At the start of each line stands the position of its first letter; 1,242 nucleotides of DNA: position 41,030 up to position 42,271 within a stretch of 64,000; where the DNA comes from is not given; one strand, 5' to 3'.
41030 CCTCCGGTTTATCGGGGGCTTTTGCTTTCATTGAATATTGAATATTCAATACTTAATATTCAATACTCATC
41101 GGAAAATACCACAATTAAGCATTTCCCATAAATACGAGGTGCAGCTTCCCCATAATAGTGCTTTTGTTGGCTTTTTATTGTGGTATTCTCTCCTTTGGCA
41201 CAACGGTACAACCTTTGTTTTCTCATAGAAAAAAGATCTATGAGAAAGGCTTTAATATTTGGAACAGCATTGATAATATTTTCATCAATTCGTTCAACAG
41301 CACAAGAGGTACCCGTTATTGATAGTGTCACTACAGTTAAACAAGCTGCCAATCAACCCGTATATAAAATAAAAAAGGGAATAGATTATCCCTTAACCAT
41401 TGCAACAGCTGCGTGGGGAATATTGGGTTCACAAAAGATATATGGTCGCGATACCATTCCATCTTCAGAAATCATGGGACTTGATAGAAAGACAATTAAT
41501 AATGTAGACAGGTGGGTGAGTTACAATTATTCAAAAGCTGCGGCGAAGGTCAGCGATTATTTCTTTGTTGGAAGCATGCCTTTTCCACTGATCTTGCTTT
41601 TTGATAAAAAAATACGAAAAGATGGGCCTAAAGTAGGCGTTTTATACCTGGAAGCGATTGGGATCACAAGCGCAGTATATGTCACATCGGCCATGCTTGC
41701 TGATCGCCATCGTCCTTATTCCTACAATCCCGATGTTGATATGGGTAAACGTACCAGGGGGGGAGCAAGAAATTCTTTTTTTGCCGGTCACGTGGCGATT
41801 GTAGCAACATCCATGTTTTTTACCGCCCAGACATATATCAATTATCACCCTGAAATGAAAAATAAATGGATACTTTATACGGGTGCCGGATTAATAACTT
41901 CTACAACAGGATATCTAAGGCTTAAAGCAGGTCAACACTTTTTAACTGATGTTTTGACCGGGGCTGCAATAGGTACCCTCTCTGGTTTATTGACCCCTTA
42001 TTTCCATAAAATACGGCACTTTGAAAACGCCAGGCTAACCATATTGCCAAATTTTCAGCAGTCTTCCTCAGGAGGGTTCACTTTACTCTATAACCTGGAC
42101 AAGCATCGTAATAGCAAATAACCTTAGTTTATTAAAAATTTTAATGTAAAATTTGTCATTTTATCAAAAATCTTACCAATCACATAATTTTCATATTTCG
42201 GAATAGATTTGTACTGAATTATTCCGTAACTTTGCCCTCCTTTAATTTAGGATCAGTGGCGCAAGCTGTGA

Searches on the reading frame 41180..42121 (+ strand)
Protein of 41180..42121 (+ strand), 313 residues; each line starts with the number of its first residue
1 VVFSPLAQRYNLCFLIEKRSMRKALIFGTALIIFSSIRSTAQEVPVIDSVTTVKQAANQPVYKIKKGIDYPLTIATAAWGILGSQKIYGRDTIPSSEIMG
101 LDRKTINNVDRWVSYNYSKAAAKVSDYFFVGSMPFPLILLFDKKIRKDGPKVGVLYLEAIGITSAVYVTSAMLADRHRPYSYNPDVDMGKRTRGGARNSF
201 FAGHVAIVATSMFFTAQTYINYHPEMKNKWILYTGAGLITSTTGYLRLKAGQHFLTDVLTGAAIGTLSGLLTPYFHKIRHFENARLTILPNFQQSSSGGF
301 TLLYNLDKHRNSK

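Call 8: search_protein_families(library=pfam, proteins=[window:41180-42121:+], max_evalue=0.01)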
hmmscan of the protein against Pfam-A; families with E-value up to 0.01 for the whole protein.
window:41180-42121:+ (313 aa): 2 families
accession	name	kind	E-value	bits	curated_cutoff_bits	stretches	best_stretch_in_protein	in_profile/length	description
PF01569.27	PAP2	-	1.1e-12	48.3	27.2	1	154-277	3-126/130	PAP2 superfamily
PF14360.12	PAP2_C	-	0.0091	17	27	0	201-267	7-67/74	PAP2 superfamily C-terminal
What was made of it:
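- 41180..42121 (+): PAP2-family gene splitting rplL from rpoB (the second variable junction). PAP2 at E = 1e-12 (call 8).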

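Call 18: search_protein_families(library=ncbifam, proteins=[window:41180-42121:+], max_evalue=0.01)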
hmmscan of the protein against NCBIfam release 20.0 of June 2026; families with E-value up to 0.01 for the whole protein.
window:41180-42121:+ (313 aa): 0 families
